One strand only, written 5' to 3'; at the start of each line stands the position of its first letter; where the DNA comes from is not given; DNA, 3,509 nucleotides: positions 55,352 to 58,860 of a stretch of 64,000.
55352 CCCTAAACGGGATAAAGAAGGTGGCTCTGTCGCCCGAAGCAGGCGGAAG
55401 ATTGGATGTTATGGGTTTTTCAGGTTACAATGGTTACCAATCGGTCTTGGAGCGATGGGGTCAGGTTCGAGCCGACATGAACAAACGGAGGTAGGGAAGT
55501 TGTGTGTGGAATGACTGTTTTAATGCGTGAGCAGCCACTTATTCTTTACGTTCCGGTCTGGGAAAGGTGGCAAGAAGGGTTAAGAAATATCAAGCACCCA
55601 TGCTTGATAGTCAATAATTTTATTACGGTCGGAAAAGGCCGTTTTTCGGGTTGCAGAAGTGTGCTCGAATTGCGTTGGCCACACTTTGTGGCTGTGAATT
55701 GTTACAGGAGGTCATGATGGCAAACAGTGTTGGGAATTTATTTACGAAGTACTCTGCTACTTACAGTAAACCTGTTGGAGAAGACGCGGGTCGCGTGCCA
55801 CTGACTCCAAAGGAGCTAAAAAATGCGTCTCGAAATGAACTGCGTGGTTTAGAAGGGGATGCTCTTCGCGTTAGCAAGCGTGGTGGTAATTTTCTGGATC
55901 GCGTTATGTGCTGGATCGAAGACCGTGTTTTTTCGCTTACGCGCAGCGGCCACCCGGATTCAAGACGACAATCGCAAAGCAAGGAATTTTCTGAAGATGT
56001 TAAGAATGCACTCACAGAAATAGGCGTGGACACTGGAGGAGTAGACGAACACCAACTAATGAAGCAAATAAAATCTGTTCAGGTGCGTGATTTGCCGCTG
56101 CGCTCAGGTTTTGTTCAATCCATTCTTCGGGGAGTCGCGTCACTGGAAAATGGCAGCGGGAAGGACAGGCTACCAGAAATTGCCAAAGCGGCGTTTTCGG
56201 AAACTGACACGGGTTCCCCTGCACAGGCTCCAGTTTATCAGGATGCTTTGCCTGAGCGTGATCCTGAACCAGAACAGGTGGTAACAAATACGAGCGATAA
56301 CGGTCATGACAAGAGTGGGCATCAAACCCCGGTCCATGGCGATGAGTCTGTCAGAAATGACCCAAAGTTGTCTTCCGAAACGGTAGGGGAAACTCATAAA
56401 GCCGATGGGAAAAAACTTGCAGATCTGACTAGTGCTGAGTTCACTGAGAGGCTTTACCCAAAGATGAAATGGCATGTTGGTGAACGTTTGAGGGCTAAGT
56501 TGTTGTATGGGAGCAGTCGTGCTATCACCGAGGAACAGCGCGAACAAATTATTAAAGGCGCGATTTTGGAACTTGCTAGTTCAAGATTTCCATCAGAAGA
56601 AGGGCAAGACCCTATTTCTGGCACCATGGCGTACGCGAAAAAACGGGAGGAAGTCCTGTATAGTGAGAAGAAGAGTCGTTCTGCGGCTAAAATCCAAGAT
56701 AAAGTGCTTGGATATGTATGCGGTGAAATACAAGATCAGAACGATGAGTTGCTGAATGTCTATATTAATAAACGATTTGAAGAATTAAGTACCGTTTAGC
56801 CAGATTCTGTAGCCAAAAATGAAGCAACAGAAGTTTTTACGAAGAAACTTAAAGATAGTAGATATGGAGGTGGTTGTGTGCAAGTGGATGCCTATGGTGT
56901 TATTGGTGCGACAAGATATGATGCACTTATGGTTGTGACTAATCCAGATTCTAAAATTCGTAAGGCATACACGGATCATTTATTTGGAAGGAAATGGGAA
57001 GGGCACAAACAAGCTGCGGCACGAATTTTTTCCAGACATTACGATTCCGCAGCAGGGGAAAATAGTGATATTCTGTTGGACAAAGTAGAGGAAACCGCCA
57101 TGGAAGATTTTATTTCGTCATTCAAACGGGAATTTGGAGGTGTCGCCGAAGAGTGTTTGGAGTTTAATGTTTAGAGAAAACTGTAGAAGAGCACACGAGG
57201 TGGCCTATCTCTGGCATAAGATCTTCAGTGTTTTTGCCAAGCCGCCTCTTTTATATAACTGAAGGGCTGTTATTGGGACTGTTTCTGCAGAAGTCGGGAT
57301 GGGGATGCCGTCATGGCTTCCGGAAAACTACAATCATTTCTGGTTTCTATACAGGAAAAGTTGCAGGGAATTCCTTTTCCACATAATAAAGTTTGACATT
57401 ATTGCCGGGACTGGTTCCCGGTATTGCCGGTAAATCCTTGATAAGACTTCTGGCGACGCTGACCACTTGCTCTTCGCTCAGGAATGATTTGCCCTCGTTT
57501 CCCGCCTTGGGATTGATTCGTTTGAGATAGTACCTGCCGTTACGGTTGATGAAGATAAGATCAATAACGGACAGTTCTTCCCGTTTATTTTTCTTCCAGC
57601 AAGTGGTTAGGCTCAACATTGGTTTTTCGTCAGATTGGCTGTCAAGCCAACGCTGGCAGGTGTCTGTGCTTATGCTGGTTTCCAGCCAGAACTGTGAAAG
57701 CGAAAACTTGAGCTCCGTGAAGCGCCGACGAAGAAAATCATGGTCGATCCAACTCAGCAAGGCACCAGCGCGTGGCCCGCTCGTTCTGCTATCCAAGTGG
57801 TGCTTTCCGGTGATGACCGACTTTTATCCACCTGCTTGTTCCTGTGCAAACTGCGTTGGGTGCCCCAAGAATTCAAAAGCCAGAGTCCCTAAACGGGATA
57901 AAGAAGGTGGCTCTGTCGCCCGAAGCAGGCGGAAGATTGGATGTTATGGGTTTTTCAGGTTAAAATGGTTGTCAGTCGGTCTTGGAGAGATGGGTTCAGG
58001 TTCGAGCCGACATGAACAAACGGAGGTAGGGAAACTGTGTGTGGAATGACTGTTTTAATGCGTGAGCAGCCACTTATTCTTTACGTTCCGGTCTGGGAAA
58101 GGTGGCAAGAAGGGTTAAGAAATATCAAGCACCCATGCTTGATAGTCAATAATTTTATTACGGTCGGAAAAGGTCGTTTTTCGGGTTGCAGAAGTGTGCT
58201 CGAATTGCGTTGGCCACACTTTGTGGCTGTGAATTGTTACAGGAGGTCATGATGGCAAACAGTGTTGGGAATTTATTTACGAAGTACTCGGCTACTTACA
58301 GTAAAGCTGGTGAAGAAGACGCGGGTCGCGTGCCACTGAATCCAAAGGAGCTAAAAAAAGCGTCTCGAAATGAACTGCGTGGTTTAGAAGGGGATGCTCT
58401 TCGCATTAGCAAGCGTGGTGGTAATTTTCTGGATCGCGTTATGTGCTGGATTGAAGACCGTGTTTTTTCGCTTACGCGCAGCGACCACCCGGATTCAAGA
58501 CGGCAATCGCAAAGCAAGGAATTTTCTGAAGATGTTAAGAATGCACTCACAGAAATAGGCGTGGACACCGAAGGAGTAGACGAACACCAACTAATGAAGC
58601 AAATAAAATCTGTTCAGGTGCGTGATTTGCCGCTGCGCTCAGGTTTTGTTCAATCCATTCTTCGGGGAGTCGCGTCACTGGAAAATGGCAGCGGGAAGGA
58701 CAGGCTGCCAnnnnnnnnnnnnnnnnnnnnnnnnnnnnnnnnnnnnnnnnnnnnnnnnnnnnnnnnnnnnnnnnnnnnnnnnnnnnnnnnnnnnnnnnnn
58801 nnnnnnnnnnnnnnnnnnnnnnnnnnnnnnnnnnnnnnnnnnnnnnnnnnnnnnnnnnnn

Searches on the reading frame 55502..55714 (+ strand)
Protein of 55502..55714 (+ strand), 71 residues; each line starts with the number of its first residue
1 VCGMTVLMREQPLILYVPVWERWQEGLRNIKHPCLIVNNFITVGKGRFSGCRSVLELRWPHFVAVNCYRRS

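Call 56: find_homologous_proteins(query=window:55502-55714:+, max_evalue=0.01)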
Query seq(71 aa) (71 aa): 1 proteins with E <= 0.01 among 1 candidates.
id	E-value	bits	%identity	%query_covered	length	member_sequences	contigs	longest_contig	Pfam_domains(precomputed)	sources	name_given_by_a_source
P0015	7.2e-37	142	89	100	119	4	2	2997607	-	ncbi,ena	-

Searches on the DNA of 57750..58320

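Call 47: search_rna_families(source=window, start=57750, end=58320, threshold=evalue, max_evalue=5)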
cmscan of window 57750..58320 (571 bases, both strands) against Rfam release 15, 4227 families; matches with E-value up to 5: 0.
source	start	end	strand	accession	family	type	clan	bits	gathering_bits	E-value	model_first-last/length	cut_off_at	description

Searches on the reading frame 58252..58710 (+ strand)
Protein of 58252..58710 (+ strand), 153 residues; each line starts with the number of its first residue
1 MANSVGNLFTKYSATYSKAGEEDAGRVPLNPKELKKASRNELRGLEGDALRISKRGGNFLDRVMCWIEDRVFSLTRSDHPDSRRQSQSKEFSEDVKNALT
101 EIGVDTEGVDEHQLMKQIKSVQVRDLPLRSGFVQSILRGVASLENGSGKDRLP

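Call 20: find_related_loci(query=A2, collection=genome_contigs, flank=3000)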
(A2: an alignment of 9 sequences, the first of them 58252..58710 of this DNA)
Query A2 (153 aa) in genome_contigs; peptide patterns used: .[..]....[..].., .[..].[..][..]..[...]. (x = any residue, [..] = any of these).
37 stretches matched a pattern; 5 encode a relative of the query (tblastn E <= 1e-3); 5 distinct loci.
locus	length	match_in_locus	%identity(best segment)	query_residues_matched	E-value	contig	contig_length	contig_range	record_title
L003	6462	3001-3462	70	1-153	2e-66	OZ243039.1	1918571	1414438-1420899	MAG: Candidatus Oxydemutatoraceae bacterium isolate 2429231d-f204-4be9-8c17-397346704460 genome assembly, chromosome: 1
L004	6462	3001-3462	69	1-153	1e-63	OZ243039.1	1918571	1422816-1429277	MAG: Candidatus Oxydemutatoraceae bacterium isolate 2429231d-f204-4be9-8c17-397346704460 genome assembly, chromosome: 1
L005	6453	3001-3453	57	1-148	3e-48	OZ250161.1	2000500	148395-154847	MAG: Candidatus Oxydemutatoraceae bacterium isolate 015c906c-e0ae-4d54-8754-c1d5b881ab2f genome assembly, chromosome: 1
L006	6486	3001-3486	55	1-153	2e-47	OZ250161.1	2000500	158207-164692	MAG: Candidatus Oxydemutatoraceae bacterium isolate 015c906c-e0ae-4d54-8754-c1d5b881ab2f genome assembly, chromosome: 1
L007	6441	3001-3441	55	1-143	4e-46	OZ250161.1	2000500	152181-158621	MAG: Candidatus Oxydemutatoraceae bacterium isolate 015c906c-e0ae-4d54-8754-c1d5b881ab2f genome assembly, chromosome: 1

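Call 48: find_related_loci(query=A2, collection=metagenome_contigs, flank=2000)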
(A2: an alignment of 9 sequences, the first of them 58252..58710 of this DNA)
Query A2 (153 aa) in metagenome_contigs; peptide patterns used: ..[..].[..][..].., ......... (x = any residue, [..] = any of these).
119 stretches matched a pattern, but none encodes a relative of the query by tblastn (E <= 1e-3).

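Call 64: predict_structure(alignment_id=A2)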
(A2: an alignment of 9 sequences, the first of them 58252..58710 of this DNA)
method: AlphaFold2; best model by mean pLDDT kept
length: 153 residues; sequences in the alignment: 9
mean_pLDDT: 43.4   pTM: 0.28
mean pLDDT of the five models: 43.4, 40.9, 40.9, 40.1, 40.1
residues with pLDDT >= 90: 0; 70-90: 0; 50-70: 41; < 50: 112
segments of 3 or more residues with pLDDT < 50: 1-29, 33-80, 120-135, 141-153
pLDDT, mean of each block of 10 residues (from residue 1): 31 37 43 43 30 36 47 41 51 60 52 53 38 49 44 32
secondary structure, 60 per line:
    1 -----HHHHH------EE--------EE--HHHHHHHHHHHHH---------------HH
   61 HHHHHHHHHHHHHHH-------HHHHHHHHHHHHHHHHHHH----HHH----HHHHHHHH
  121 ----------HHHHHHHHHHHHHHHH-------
elements in order: H6-10 H31-43 H59-75 H83-101 H113-120 H131-146
